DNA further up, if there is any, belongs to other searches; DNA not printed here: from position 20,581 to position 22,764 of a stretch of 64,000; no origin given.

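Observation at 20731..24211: OLD-family ATPase-Toprim nuclease with a small upstream PD-(D/E)xK protein and a LexA/CI-like HTH-S24 repressor: candidate defence module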

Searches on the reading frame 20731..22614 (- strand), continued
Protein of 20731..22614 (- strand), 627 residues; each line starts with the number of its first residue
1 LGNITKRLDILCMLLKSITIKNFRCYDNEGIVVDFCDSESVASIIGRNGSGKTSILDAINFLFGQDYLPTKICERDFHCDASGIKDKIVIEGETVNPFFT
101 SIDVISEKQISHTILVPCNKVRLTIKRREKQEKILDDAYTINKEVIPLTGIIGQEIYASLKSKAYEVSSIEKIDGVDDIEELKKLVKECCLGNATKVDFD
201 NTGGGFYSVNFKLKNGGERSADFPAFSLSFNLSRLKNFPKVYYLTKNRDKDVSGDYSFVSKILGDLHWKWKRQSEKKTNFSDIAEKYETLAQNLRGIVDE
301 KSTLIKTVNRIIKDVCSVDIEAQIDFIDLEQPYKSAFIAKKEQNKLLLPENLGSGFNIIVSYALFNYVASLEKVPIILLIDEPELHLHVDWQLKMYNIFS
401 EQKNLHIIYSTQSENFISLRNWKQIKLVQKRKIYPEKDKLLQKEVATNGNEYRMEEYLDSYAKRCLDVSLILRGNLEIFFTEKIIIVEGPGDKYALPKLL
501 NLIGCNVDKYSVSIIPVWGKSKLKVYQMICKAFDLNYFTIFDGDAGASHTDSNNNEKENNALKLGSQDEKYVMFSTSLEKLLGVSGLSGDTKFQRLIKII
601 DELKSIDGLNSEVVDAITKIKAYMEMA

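Call 64: find_encoding_contigs(protein=P0026, flank=10000, max_places=2)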
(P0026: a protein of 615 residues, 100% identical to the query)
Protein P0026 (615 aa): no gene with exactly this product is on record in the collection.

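Call 65: find_encoding_contigs(protein=P0054, flank=5000, max_places=3)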
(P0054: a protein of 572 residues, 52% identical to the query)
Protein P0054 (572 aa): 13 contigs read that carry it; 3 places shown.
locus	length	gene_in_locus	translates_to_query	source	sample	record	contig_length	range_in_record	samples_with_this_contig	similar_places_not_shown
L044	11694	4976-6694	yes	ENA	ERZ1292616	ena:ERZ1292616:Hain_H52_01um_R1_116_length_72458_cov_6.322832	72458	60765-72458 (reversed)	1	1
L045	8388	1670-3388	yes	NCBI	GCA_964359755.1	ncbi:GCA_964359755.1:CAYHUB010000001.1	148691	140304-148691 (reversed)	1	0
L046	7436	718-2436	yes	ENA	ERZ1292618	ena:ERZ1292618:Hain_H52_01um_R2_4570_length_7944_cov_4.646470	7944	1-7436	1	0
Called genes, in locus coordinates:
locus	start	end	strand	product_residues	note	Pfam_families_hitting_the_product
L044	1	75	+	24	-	?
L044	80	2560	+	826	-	PF04313:HSDR_N (weak), PF13588:HSDR_N_2 (weak), PF00270:DEAD, PF04851:ResIII, PF18766:SWI2_SNF2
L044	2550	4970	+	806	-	PF02384:N6_Mtase, PF01170:UPF0020 (weak), PF07669:Eco57I (weak), PF01420:Methylase_S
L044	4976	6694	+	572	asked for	PF02463:SMC_N, PF11398:DUF2813 (faint), PF13175:AAA_15, PF13476:AAA_23, PF13304:AAA_21, PF20469:OLD-like_TOPRIM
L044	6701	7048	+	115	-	-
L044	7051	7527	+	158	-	PF03073:TspO_MBR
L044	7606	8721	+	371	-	PF03054:tRNA_Me_trans, PF20259:tRNA_Me_trans_M, PF20258:tRNA_Me_trans_C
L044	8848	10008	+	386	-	PF00206:Lyase_1 (weak)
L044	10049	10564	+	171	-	-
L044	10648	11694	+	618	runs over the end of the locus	PF01411:tRNA-synt_2c, PF07973:tRNA_SAD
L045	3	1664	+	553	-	?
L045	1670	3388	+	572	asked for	PF02463:SMC_N, PF11398:DUF2813 (faint), PF13175:AAA_15, PF13476:AAA_23, PF13304:AAA_21, PF20469:OLD-like_TOPRIM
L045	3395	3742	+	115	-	-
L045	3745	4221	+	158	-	PF03073:TspO_MBR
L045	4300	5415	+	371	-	PF03054:tRNA_Me_trans, PF20259:tRNA_Me_trans_M, PF20258:tRNA_Me_trans_C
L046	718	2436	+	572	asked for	PF02463:SMC_N, PF11398:DUF2813 (faint), PF13175:AAA_15, PF13476:AAA_23, PF13304:AAA_21, PF20469:OLD-like_TOPRIM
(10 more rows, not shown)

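Call 66: find_encoding_contigs(protein=P0099, flank=5000, max_places=2)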
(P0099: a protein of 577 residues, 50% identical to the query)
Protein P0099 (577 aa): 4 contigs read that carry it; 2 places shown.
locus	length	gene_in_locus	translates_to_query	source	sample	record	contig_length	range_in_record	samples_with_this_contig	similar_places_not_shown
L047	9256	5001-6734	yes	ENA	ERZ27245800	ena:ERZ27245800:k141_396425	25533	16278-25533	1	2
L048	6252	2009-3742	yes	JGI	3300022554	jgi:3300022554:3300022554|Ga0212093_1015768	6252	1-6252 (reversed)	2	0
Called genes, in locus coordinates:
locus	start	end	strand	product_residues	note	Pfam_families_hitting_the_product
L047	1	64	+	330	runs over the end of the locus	PF01207:Dus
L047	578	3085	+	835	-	PF04313:HSDR_N (weak), PF13588:HSDR_N_2 (weak), PF00270:DEAD, PF04851:ResIII, PF18766:SWI2_SNF2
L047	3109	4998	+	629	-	PF02384:N6_Mtase, PF01170:UPF0020 (weak), PF13847:Methyltransf_31 (weak), PF07669:Eco57I (weak), PF01420:Methylase_S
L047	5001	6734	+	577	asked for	PF02463:SMC_N, PF11398:DUF2813 (faint), PF13175:AAA_15, PF13476:AAA_23, PF13304:AAA_21, PF20469:OLD-like_TOPRIM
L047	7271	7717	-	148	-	PF02353:CMAS, PF06325:PrmA (weak), PF13489:Methyltransf_23 (weak), PF07021:MetW (weak), PF13847:Methyltransf_31 (weak), PF08241:Methyltransf_11 (weak), PF08242:Methyltransf_12 (weak), PF13649:Methyltransf_25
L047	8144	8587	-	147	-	PF00293:NUDIX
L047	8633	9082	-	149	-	PF12647:RNHCP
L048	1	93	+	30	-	?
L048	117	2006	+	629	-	PF02384:N6_Mtase, PF01170:UPF0020 (weak), PF13847:Methyltransf_31 (weak), PF07669:Eco57I (weak), PF01420:Methylase_S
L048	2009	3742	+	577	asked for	PF02463:SMC_N, PF11398:DUF2813 (faint), PF13175:AAA_15, PF13476:AAA_23, PF13304:AAA_21, PF20469:OLD-like_TOPRIM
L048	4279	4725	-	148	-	PF02353:CMAS, PF06325:PrmA (weak), PF13489:Methyltransf_23 (weak), PF07021:MetW (weak), PF13847:Methyltransf_31 (weak), PF08241:Methyltransf_11 (weak), PF08242:Methyltransf_12 (weak), PF13649:Methyltransf_25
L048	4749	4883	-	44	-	-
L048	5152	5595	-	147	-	PF00293:NUDIX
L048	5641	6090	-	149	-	PF12647:RNHCP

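Call 67: find_encoding_contigs(protein=P0103, flank=5000, max_places=2)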
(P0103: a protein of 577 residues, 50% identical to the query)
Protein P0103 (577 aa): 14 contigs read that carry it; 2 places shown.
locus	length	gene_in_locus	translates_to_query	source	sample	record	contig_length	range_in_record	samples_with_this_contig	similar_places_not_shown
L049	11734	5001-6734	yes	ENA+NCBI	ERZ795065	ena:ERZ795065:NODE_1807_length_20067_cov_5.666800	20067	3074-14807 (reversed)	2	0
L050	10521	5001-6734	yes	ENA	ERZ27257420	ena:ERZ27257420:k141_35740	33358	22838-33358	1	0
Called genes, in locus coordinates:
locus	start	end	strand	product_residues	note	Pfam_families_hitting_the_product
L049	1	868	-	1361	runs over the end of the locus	PF01326:PPDK_N, PF00391:PEP-utilizers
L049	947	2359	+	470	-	PF13230:GATase_4 (faint), PF13522:GATase_6, PF13537:GATase_7, PF00156:Pribosyltran (weak)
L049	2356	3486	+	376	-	PF02073:Peptidase_M29, PF26233:NicX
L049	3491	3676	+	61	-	-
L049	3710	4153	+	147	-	PF01668:SmpB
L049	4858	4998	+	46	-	-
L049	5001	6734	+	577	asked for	PF02463:SMC_N, PF13175:AAA_15, PF13476:AAA_23, PF13304:AAA_21, PF20469:OLD-like_TOPRIM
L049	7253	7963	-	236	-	PF02899:Phage_int_SAM_1, PF13495:Phage_int_SAM_4, PF00589:Phage_integrase, PF22823:MrpR_C_cat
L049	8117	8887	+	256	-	PF20247:DUF6602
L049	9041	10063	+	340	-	PF01972:SDH_protease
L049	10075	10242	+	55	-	-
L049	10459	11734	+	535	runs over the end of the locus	PF01555:N6_N4_Mtase, PF02086:MethyltransfD12 (faint), PF13847:Methyltransf_31 (weak)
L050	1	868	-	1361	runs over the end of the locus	PF01326:PPDK_N, PF00391:PEP-utilizers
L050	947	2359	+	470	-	PF13230:GATase_4 (faint), PF13522:GATase_6, PF13537:GATase_7, PF00156:Pribosyltran (weak)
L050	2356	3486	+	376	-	PF02073:Peptidase_M29, PF26233:NicX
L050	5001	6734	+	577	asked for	PF02463:SMC_N, PF13175:AAA_15, PF13476:AAA_23, PF13304:AAA_21, PF20469:OLD-like_TOPRIM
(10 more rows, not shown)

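Call 73: search_protein_families(library=pfam, proteins=[L039:4382-5464:+], max_evalue=0.01)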
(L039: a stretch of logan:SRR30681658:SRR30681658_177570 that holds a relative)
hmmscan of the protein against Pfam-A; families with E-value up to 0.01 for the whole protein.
L039:4382-5464:+ (360 aa): 0 families

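Call 74: search_protein_families(library=padloc, proteins=[L039:4382-5464:+], max_evalue=0.001)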
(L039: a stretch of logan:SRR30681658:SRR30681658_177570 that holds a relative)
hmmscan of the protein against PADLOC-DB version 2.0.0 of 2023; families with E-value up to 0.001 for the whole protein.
L039:4382-5464:+ (360 aa): 0 families

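Call 83: find_related_loci(query=A4, collection=viral_contigs, flank=4000)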
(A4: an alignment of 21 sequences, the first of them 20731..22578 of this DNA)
Query A4 (615 aa) in viral_contigs; peptide patterns used: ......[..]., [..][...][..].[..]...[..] (x = any residue, [..] = any of these).
75 stretches matched a pattern; 4 encode a relative of the query (tblastn E <= 1e-3); 4 distinct loci.
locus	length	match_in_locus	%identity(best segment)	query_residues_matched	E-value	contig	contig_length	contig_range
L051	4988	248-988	23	271-532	4e-12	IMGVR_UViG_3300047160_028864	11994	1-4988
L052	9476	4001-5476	24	1-532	3e-11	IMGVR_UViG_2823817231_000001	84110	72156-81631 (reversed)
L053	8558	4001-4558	26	341-532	3e-11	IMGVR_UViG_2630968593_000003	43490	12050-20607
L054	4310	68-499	27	283-423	2e-5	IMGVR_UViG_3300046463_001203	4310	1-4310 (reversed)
